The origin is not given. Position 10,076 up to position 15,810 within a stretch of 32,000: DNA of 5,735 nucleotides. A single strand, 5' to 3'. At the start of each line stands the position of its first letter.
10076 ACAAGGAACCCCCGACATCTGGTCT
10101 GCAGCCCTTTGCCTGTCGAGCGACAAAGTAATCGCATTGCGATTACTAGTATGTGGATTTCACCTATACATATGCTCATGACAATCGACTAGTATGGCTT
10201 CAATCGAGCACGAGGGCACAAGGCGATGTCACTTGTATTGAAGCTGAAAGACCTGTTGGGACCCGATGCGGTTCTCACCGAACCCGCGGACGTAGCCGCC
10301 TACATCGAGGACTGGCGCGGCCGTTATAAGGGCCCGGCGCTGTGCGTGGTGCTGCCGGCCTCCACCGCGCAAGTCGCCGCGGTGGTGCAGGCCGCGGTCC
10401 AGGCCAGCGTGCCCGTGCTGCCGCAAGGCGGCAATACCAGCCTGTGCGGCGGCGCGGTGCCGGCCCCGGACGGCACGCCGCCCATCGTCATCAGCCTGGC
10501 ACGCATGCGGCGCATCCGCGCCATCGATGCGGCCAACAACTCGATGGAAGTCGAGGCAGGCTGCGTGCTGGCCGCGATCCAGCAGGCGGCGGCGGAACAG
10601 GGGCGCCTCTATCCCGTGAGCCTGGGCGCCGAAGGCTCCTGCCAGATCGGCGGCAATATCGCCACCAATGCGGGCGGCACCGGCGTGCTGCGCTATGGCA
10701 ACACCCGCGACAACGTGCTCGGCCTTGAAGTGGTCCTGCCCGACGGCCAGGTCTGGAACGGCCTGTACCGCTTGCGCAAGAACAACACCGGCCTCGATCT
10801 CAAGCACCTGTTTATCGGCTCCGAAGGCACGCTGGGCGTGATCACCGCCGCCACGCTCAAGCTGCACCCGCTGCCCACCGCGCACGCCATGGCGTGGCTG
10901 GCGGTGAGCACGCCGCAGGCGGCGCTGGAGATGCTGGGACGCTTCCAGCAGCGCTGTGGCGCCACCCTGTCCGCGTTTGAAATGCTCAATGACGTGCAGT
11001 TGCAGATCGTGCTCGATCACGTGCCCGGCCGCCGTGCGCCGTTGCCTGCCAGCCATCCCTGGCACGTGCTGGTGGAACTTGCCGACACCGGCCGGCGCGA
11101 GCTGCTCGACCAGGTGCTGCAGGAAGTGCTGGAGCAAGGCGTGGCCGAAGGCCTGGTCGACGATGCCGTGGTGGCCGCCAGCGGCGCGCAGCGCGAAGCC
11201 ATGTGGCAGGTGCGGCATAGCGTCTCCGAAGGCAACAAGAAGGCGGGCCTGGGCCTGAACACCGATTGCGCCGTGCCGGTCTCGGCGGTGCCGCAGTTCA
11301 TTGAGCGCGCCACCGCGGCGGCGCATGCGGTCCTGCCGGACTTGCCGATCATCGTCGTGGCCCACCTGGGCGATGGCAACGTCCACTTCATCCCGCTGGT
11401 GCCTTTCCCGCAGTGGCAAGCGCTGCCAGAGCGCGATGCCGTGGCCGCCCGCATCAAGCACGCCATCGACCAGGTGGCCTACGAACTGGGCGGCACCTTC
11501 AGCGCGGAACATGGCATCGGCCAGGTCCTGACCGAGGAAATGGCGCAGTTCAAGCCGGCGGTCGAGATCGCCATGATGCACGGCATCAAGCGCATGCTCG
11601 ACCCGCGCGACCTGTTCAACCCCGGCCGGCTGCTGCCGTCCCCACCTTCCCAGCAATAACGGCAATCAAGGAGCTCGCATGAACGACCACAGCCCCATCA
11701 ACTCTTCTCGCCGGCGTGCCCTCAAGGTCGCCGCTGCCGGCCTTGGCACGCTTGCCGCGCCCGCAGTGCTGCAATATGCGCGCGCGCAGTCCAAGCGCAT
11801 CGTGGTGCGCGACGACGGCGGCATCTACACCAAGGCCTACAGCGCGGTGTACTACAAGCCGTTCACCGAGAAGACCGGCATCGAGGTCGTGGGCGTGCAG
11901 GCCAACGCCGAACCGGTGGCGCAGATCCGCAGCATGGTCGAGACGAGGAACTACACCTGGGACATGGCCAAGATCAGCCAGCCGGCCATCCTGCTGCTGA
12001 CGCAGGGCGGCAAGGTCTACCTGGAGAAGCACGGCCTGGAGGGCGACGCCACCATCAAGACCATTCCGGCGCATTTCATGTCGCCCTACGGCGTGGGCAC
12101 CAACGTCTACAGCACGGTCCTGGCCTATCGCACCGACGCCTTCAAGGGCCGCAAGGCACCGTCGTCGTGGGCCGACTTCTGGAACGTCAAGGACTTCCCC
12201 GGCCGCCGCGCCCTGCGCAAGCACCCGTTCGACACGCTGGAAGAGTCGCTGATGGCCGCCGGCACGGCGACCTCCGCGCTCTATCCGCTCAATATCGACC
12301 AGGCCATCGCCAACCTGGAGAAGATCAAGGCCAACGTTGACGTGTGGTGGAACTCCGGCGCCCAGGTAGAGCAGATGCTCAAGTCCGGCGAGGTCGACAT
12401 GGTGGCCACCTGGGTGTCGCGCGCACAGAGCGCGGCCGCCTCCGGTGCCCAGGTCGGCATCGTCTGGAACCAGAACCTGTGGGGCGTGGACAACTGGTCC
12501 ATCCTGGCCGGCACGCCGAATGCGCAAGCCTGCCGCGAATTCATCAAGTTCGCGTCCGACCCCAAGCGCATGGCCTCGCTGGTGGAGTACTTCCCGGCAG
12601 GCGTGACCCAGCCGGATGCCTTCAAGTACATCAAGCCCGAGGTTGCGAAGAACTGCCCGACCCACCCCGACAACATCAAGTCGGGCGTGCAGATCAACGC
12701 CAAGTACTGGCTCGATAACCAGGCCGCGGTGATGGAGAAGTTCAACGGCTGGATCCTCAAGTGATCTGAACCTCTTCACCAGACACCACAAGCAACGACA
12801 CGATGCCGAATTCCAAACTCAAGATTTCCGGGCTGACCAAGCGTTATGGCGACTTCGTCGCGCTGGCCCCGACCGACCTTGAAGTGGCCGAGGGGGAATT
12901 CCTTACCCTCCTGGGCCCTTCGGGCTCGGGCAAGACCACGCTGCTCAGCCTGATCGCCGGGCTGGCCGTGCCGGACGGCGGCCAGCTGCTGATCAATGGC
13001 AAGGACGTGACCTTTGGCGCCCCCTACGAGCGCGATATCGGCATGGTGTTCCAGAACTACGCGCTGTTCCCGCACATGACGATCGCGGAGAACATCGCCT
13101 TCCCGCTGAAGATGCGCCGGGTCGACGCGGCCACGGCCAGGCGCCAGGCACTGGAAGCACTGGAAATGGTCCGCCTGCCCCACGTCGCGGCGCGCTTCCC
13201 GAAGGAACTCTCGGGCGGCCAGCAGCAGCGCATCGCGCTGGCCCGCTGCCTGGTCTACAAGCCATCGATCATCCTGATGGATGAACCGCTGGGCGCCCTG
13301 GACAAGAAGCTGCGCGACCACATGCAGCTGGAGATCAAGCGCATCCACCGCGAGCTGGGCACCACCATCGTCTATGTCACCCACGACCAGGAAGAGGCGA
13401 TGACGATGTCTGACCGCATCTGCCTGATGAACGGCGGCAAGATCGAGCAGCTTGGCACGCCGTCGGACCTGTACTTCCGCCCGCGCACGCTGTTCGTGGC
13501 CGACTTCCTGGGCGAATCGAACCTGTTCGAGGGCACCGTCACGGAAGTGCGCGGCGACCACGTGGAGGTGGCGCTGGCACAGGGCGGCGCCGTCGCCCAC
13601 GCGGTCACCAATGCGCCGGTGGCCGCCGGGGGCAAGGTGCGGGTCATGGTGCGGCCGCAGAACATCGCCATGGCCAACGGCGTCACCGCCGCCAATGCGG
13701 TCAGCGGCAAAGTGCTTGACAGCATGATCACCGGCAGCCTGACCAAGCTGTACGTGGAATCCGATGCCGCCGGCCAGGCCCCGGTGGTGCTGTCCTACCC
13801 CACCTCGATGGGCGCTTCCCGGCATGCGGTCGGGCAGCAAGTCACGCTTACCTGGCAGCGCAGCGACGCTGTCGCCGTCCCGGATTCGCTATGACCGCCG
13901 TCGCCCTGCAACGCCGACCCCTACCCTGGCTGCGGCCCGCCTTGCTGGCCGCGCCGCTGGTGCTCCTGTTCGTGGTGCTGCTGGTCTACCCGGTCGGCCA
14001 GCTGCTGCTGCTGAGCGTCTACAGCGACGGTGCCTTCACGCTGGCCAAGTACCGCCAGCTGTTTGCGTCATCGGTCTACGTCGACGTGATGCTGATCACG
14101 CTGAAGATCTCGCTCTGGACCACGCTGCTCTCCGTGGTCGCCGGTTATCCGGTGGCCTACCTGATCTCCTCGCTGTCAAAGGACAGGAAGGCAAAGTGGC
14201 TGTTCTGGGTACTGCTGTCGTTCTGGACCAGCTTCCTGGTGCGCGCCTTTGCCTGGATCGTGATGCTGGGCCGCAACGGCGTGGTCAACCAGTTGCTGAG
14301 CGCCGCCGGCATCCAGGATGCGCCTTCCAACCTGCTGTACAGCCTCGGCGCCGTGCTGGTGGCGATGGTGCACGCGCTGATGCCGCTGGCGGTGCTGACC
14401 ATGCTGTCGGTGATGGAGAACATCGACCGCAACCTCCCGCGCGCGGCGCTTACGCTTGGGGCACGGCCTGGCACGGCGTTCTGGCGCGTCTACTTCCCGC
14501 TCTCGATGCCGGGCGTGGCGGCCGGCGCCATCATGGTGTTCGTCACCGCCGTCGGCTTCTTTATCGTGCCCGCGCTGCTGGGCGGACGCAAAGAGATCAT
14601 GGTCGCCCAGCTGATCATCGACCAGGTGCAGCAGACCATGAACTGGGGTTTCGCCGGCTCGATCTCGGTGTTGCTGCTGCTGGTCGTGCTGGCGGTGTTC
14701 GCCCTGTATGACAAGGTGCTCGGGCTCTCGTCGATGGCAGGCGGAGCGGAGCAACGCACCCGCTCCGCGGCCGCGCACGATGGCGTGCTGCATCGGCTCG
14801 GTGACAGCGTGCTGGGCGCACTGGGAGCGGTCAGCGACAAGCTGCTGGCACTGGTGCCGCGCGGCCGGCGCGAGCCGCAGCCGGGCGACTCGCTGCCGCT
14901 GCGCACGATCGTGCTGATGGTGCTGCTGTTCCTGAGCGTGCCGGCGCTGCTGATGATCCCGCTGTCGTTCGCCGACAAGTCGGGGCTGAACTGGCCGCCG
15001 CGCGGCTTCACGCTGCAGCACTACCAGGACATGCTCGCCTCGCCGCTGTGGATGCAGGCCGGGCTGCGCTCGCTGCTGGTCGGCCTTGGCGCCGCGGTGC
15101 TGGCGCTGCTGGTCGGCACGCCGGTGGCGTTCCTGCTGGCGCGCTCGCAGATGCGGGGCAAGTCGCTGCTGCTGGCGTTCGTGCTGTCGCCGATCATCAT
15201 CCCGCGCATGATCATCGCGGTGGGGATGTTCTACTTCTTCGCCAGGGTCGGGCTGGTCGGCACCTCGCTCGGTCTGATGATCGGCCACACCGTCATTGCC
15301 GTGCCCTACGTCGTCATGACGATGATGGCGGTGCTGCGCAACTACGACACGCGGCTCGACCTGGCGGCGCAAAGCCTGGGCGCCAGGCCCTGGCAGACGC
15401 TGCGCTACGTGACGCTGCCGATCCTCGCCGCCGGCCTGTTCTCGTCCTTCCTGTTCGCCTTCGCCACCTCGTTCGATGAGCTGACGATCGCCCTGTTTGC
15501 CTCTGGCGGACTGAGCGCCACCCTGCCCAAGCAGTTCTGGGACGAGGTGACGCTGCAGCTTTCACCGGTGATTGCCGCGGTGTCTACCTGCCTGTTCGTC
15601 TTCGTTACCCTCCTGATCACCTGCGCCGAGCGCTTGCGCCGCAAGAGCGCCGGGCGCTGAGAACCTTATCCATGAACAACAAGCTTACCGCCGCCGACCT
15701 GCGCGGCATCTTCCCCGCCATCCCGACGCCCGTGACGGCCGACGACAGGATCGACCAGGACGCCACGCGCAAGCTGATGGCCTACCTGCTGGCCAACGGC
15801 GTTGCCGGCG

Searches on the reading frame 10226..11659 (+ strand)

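Call 6: search_protein_families(library=pfam, proteins=[window:10226-11659:+])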
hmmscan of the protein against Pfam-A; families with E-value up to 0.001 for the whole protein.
window:10226-11659:+ (477 aa): 2 families
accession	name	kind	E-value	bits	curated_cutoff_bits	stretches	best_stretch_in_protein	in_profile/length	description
PF02913.24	FAD-oxidase_C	-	6.4e-44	151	21.2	1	217-468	2-247/248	FAD linked oxidases, C-terminal domain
PF01565.28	FAD_binding_4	-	1.1e-38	132.6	26.4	1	39-177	2-136/139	FAD binding domain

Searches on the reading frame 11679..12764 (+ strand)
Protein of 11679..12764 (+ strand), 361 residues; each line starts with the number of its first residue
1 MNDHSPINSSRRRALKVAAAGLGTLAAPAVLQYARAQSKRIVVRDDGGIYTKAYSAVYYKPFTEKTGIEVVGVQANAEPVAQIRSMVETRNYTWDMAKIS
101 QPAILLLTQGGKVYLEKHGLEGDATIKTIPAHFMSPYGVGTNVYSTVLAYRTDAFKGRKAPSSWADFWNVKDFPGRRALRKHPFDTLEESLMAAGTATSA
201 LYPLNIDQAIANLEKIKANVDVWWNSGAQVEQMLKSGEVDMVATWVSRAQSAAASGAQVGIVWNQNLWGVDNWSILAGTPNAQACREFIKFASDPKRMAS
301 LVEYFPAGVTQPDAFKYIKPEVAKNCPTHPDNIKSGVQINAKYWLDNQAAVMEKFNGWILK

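Call 6: search_protein_families(library=pfam, proteins=[window:11679-12764:+])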
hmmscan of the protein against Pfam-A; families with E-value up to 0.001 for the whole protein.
window:11679-12764:+ (361 aa): 4 families
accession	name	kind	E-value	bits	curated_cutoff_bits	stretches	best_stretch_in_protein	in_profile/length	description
PF13416.11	SBP_bac_8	-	2.6e-38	132.8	27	1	59-305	3-256/279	Bacterial extracellular solute-binding protein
PF01547.30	SBP_bac_1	-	5e-14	53.4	26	1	53-296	9-304/307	Bacterial extracellular solute-binding protein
PF13343.11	SBP_bac_6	-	3e-09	37.2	24.6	1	131-316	48-226/245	Bacterial extracellular solute-binding protein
PF13531.11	SBP_bac_11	-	0.00016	22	25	1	147-297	82-217/227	Bacterial extracellular solute-binding protein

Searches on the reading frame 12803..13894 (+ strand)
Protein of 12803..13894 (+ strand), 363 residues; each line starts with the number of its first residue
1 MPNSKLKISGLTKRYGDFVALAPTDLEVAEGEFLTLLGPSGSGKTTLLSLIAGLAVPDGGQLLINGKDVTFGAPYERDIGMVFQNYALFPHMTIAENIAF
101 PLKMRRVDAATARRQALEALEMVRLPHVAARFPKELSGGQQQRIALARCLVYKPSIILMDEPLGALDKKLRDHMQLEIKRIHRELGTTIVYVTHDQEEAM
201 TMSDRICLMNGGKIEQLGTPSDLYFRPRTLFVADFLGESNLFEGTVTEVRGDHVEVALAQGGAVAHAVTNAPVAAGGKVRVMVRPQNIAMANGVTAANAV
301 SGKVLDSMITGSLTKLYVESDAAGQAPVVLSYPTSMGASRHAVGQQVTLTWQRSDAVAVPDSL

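Call 6: search_protein_families(library=pfam, proteins=[window:12803-13894:+])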
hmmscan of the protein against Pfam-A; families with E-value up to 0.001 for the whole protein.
window:12803-13894:+ (363 aa): 3 families
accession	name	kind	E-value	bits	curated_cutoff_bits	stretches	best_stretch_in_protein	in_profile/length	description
PF00005.33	ABC_tran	-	6.1e-36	124.5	25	1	23-163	3-136/137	ABC transporter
PF08402.16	TOBE_2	-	4.7e-10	39.9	21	1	281-358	1-75/76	TOBE domain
PF13191.12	AAA_16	-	0.00033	21.6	32.6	1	30-113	21-104/167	AAA ATPase domain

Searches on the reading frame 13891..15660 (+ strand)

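Call 6: search_protein_families(library=pfam, proteins=[window:13891-15660:+])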
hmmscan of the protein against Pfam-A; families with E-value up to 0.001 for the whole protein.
window:13891-15660:+ (589 aa): 1 family
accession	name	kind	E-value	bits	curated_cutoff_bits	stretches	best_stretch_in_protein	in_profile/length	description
PF00528.27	BPD_transp_1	-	1.1e-19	71.3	26.4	2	409-579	1-175/184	Binding-protein-dependent transport system inner membrane component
